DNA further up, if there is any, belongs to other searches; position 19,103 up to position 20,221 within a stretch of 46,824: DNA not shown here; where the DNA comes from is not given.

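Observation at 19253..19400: RNA polymerase alpha-CTD replaced by an acidic linker plus an AT-hook-like motif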

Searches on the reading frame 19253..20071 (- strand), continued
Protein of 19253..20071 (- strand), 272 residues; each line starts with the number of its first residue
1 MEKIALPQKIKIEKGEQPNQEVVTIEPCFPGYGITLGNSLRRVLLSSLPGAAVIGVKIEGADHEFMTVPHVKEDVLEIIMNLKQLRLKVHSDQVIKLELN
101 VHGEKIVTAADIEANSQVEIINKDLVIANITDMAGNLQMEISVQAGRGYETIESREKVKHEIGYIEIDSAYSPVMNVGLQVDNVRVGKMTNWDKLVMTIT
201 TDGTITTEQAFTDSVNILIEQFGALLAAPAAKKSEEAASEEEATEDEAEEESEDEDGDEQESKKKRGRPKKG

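Call 25: list_cluster_members(proteins=[P0133, P0136, P0144, P0149, P0226, P0124, P0129, P0137, P0130, P0145])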
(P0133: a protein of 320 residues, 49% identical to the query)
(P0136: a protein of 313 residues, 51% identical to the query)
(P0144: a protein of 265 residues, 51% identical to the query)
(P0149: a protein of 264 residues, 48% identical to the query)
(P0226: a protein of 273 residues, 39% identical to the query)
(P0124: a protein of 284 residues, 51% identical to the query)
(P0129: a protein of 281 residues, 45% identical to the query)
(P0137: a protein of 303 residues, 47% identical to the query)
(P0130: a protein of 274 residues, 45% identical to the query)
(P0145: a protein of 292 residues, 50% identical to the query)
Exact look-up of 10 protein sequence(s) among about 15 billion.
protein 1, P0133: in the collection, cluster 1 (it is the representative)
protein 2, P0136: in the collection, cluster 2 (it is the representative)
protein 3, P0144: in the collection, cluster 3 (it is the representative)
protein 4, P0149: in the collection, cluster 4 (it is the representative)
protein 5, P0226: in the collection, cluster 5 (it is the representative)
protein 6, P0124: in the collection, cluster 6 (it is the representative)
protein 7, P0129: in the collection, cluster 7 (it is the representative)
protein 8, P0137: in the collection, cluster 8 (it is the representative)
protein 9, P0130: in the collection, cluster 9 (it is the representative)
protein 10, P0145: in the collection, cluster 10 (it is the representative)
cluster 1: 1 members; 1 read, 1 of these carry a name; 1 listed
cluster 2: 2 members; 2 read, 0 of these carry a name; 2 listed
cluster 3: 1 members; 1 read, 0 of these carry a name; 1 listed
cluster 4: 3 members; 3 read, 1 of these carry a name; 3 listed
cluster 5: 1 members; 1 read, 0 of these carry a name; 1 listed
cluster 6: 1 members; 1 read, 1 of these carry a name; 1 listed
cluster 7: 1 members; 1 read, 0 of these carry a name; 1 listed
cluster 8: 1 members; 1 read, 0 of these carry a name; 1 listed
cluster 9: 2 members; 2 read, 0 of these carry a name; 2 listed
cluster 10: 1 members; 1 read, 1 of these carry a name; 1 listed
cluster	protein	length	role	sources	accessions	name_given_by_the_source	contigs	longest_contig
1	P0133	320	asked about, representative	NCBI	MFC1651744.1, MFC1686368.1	DNA-directed RNA polymerase subunit alpha [Patescibacteria group bacterium]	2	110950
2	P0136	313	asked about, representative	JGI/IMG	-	-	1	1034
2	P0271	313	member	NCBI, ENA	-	-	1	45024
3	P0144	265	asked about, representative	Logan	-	-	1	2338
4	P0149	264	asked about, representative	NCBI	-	-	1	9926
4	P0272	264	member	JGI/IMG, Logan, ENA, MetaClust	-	\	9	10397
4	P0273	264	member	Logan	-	-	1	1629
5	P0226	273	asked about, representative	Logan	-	-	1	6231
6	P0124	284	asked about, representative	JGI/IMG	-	DNA-directed RNA polymerase subunit alpha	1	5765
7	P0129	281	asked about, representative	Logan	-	-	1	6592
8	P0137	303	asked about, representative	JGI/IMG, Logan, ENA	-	-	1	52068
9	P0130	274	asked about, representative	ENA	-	-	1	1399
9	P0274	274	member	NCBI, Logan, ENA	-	-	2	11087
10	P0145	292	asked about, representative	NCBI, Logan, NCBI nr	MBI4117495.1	MAG: DNA-directed RNA polymerase subunit alpha [Parcubacteria group bacterium] | DNA-directed RNA polymerase subunit alpha [Parcubacteria group bacterium]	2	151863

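Call 33: find_related_loci(query=P0144, collection=genome_contigs, flank=1500)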
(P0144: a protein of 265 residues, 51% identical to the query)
Query P0144 (265 aa) in genome_contigs; peptide patterns used: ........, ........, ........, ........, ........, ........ (x = any residue, [..] = any of these).
427 stretches matched a pattern; 51 encode a relative of the query (tblastn E <= 1e-3); 51 distinct loci.
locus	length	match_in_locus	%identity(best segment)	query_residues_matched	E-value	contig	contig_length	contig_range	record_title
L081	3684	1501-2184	62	6-233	8e-94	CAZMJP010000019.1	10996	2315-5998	MAG TPA_asm: uncultured Gammaproteobacteria bacterium isolate SRP098346_co1_53 genome assembly, contig: NODE_7479_length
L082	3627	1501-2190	60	1-230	7e-88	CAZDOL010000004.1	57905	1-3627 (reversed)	MAG TPA_asm: uncultured Gammaproteobacteria bacterium isolate SRP178699_co1_409 genome assembly, contig: NODE_444_length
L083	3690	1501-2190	58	1-233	1e-86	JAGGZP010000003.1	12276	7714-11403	MAG: bacterium isolate AUK207 PB_MBMC_161_c_000000000081, whole genome shotgun sequence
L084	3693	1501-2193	52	1-236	4e-77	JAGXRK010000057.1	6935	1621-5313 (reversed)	MAG: Ignavibacterium sp. isolate CROMO_A_100 c_000000848345, whole genome shotgun sequence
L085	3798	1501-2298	51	1-254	9e-73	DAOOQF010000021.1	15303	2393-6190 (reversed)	MAG TPA_asm: bacterium isolate AMR_MDS_2578 NODE_4734_length_15303_cov_6.094242, whole genome shotgun sequence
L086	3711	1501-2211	49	2-240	3e-72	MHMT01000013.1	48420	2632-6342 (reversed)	MAG: Candidatus Portnoybacteria bacterium RBG_13_40_8 RBG_13_scaffold_210, whole genome shotgun sequence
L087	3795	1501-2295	51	1-253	4e-71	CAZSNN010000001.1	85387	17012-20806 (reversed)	MAG TPA_asm: uncultured Gammaproteobacteria bacterium isolate binchicken_co45_657 genome assembly, contig: NODE_240_leng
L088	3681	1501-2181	54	1-228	2e-69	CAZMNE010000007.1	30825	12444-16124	MAG TPA_asm: uncultured Gammaproteobacteria bacterium isolate binchicken_co173_189 genome assembly, contig: NODE_5036_le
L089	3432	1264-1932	50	2-226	1e-69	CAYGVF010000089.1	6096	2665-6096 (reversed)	MAG TPA_asm: uncultured Candidatus Saccharibacteria bacterium isolate ERP119294_co2_523 genome assembly, contig: k141_30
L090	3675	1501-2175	49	2-228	4e-69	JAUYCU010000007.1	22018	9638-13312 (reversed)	MAG: bacterium isolate C20_maxbin.098 C20_k141_544612, whole genome shotgun sequence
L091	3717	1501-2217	50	1-235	5e-67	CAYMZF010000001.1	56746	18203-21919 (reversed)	MAG TPA_asm: uncultured Gammaproteobacteria bacterium isolate SRP192927_co3_442 genome assembly, contig: NODE_899_length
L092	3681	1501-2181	53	1-228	9e-67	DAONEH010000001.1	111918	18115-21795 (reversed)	MAG TPA_asm: bacterium isolate AMR_MDS_3874 NODE_97_length_111918_cov_8.133923, whole genome shotgun sequence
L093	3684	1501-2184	46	1-232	8e-66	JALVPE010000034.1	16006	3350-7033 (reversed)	MAG: Candidatus Moraniibacteriota bacterium isolate A3_metabat1_scaf2bin.079 A3_NODE_2138_length_16006_cov_3.202343, who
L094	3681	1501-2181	50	1-228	2e-65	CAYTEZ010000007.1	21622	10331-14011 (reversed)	MAG TPA_asm: uncultured Gammaproteobacteria bacterium isolate SRP170004_co1_41 genome assembly, contig: NODE_3690_length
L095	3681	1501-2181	50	1-228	1e-64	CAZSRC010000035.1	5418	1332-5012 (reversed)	MAG TPA_asm: uncultured Gammaproteobacteria bacterium isolate SRP192927_co9_113 genome assembly, contig: NODE_17237_leng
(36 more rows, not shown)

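Call 40: predict_structure(alignment_id=A2)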
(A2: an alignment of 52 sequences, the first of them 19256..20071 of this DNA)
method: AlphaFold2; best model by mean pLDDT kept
length: 272 residues; sequences in the alignment: 52
mean_pLDDT: 85.5   pTM: 0.73
mean pLDDT of the five models: 85.5, 84.8, 84.8, 84.0, 83.9
residues with pLDDT >= 90: 199; 70-90: 25; 50-70: 11; < 50: 37
segments of 3 or more residues with pLDDT < 50: 231-264
pLDDT, mean of each block of 10 residues (from residue 1): 74 95 94 94 95 96 93 96 96 96 97 96 97 96 95 88 91 96 90 96 96 96 78 40 41 42 53 49
secondary structure, 60 per line:
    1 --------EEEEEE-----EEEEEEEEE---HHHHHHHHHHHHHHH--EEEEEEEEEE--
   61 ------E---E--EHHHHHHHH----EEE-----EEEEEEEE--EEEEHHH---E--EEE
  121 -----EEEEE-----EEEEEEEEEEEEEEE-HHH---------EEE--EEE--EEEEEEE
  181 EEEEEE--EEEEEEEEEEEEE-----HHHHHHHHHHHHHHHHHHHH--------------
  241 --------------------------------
elements in order: E9-14 E20-28 H32-46 E49-58 H75-82 E87-89 E95-102 E105-108 E118-120 E126-130 E136-150 E164-166 E169-171 E174-186 E189-201 H207-226

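Call 42: search_solved_structures(query=window:19256-20071:-, max_evalue=1e-20, show_alignments=2)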
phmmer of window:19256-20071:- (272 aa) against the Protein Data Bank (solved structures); distinct sequences matched with E-value up to 1e-20: 55.
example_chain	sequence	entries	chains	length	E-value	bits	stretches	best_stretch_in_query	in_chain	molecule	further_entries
6wvj_A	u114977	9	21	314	1.7e-52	181.2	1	19-249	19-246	DNA-directed RNA polymerase subunit alpha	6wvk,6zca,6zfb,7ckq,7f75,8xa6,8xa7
7xya_A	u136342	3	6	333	2.6e-51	177.3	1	6-240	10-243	DNA-directed RNA polymerase subunit alpha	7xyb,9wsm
7f0r_A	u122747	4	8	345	2.9e-51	177.2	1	6-240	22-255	DNA-directed RNA polymerase subunit alpha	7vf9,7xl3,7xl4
7vpd_A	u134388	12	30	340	1.1e-49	172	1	24-224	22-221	DNA-directed RNA polymerase subunit alpha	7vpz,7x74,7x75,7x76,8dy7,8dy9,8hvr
8i23_A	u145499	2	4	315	1.3e-49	171.8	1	23-251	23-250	DNA-directed RNA polymerase subunit alpha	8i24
7l7b_A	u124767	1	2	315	1.3e-49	171.7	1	11-247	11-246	DNA-directed RNA polymerase subunit alpha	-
8x6f_A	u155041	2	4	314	1.5e-49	171.5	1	7-247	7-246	DNA-directed RNA polymerase subunit alpha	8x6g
4oir_A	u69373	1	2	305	7.2e-48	166.1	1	24-255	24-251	DNA-directed RNA polymerase subunit alpha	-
4mq9_A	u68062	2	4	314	7.8e-48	165.9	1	24-255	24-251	DNA-directed RNA polymerase subunit alpha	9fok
1iw7_A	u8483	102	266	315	7.9e-48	165.9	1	24-255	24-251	RNA polymerase alpha subunit | DNA-directed RNA polymerase alpha chain | DNA-directed RNA polymerase subunit alpha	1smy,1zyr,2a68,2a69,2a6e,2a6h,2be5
9n9p_A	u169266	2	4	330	9.3e-48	165.7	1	25-243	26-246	DNA-directed RNA polymerase subunit alpha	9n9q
8dkc_A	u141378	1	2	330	1.8e-47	164.8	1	25-231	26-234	DNA-directed RNA polymerase subunit alpha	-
5tw1_A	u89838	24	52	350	5.7e-47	163.1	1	18-226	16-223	DNA-directed RNA polymerase subunit alpha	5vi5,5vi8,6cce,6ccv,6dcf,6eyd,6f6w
6fbv_A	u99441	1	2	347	1.7e-46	161.6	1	19-225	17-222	DNA-directed RNA polymerase subunit alpha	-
10mi_A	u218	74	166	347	1.8e-46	161.5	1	19-225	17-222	DNA-directed RNA polymerase subunit alpha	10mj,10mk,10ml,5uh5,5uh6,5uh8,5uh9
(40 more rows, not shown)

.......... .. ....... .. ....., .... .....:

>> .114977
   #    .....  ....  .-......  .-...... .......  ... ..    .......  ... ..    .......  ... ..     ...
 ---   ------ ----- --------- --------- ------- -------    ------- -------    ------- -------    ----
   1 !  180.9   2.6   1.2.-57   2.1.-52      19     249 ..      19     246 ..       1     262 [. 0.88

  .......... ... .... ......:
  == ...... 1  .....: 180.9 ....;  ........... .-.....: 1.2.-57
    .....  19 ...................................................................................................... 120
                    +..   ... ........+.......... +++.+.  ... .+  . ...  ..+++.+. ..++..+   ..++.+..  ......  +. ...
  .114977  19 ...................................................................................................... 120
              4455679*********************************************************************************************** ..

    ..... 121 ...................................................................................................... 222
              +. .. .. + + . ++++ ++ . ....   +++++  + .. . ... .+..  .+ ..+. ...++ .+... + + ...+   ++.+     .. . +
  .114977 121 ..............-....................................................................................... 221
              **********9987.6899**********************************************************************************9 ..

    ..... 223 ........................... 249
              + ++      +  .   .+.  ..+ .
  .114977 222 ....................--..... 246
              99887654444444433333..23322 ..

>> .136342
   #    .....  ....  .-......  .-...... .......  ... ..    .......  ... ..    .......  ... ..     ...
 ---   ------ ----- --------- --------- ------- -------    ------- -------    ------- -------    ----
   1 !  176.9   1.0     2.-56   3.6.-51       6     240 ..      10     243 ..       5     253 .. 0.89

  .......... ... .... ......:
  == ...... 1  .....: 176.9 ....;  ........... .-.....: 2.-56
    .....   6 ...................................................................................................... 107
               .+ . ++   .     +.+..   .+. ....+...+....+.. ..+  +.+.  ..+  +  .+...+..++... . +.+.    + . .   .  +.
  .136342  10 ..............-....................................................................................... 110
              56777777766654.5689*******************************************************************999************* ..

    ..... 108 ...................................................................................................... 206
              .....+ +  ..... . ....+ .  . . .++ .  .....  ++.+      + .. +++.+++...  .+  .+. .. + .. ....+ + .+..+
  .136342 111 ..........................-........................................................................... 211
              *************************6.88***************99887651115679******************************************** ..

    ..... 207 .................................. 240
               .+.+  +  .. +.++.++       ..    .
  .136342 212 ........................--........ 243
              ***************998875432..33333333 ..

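Call 51: search_protein_families(library=pfam, proteins=[P0221, P0233, P0258, P0244, P0260, P0262, P0217, P0147, P0162, P0137], max_evalue=0.01)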
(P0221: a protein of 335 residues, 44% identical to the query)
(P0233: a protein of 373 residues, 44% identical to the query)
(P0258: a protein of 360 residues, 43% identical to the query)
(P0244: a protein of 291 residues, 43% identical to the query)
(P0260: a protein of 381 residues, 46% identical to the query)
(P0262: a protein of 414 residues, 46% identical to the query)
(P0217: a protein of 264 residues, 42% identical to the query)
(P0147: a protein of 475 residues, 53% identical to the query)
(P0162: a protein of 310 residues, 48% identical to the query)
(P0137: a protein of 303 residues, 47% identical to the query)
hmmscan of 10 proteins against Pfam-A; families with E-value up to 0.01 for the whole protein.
P0221 (335 aa): 2 families
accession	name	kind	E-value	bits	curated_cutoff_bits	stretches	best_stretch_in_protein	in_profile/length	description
PF01000.31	RNA_pol_A_bac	-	2e-35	122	33.9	1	62-177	1-119/119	RNA polymerase Rpb3/RpoA insert domain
PF01193.29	RNA_pol_L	-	5.4e-26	90.6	24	1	32-227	1-74/74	RNA polymerase Rpb3/Rpb11 dimerisation domain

P0233 (373 aa): 4 families
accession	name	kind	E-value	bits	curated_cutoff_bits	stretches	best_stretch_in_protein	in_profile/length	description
PF01000.31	RNA_pol_A_bac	-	2.9e-35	121.5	33.9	1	56-171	1-119/119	RNA polymerase Rpb3/RpoA insert domain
PF01193.29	RNA_pol_L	-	2.9e-27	94.6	24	1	26-221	1-74/74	RNA polymerase Rpb3/Rpb11 dimerisation domain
PF03471.22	CorC_HlyC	-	2.2e-18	66.5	27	1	290-364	2-79/81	Transporter associated domain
PF00571.33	CBS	-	0.0027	18.4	24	0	250-274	32-56/57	CBS domain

P0258 (360 aa): 4 families
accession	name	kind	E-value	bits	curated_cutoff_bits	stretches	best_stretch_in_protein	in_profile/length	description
PF01000.31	RNA_pol_A_bac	-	8.6e-35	120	33.9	1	56-175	1-119/119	RNA polymerase Rpb3/RpoA insert domain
PF01193.29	RNA_pol_L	-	3.9e-27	94.2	24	1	26-225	1-74/74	RNA polymerase Rpb3/Rpb11 dimerisation domain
PF01370.27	Epimerase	-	6.2e-12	45.9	20.9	1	243-349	127-238/240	NAD dependent epimerase/dehydratase family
PF16363.11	GDP_Man_Dehyd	-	1.7e-05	24.9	27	1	243-337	141-236/332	GDP-mannose 4,6 dehydratase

P0244 (291 aa): 2 families
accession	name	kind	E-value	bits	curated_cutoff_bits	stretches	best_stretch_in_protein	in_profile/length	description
PF01000.31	RNA_pol_A_bac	-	6.4e-36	123.6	33.9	1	56-173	1-119/119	RNA polymerase Rpb3/RpoA insert domain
PF01193.29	RNA_pol_L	-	1.2e-19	70.3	24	1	26-223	1-74/74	RNA polymerase Rpb3/Rpb11 dimerisation domain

P0260 (381 aa): 2 families
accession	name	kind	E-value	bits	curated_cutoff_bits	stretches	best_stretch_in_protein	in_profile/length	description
PF01000.31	RNA_pol_A_bac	-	1.1e-35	122.9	33.9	1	56-175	1-119/119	RNA polymerase Rpb3/RpoA insert domain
PF01193.29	RNA_pol_L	-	6.3e-26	90.3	24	1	26-225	1-74/74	RNA polymerase Rpb3/Rpb11 dimerisation domain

P0262 (414 aa): 2 families
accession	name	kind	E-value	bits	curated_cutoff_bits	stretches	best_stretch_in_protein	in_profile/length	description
PF01000.31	RNA_pol_A_bac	-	1e-31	110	33.9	1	58-174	1-119/119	RNA polymerase Rpb3/RpoA insert domain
PF01193.29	RNA_pol_L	-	1.6e-22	79.4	24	1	28-224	1-74/74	RNA polymerase Rpb3/Rpb11 dimerisation domain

P0217 (264 aa): 3 families
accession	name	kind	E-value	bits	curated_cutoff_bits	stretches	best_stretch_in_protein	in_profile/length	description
PF01000.31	RNA_pol_A_bac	-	4.3e-38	130.6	33.9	1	62-177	1-119/119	RNA polymerase Rpb3/RpoA insert domain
PF01193.29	RNA_pol_L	-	2.6e-25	88.4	24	1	32-227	1-74/74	RNA polymerase Rpb3/Rpb11 dimerisation domain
PF13656.11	RNA_pol_L_2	-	0.0041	17.2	27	0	198-230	40-72/75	RNA polymerase Rpb3/Rpb11 dimerisation domain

P0147 (475 aa): 3 families
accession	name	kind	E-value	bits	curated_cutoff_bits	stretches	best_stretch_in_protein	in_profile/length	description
PF01000.31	RNA_pol_A_bac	-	1.3e-22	80.7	33.9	1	247-353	11-119/119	RNA polymerase Rpb3/RpoA insert domain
PF00494.24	SQS_PSY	-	3.4e-13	50.3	26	1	154-255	68-164/263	Squalene/phytoene synthase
PF01193.29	RNA_pol_L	-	2.8e-06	27.4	24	1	360-403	37-74/74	RNA polymerase Rpb3/Rpb11 dimerisation domain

P0162 (310 aa): 3 families
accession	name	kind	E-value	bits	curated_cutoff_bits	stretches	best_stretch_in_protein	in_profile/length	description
PF01000.31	RNA_pol_A_bac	-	2.1e-28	99.4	33.9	1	55-172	1-119/119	RNA polymerase Rpb3/RpoA insert domain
PF01193.29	RNA_pol_L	-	5e-19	68.2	24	1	25-222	1-74/74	RNA polymerase Rpb3/Rpb11 dimerisation domain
PF13656.11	RNA_pol_L_2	-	0.00017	21.7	27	0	192-226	39-73/75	RNA polymerase Rpb3/Rpb11 dimerisation domain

P0137 (303 aa): 2 families
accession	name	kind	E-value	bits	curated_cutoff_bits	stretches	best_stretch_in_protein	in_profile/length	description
PF01000.31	RNA_pol_A_bac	-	1.2e-31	109.8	33.9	1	55-177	1-119/119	RNA polymerase Rpb3/RpoA insert domain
PF01193.29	RNA_pol_L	-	1.9e-20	72.8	24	1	25-227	1-74/74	RNA polymerase Rpb3/Rpb11 dimerisation domain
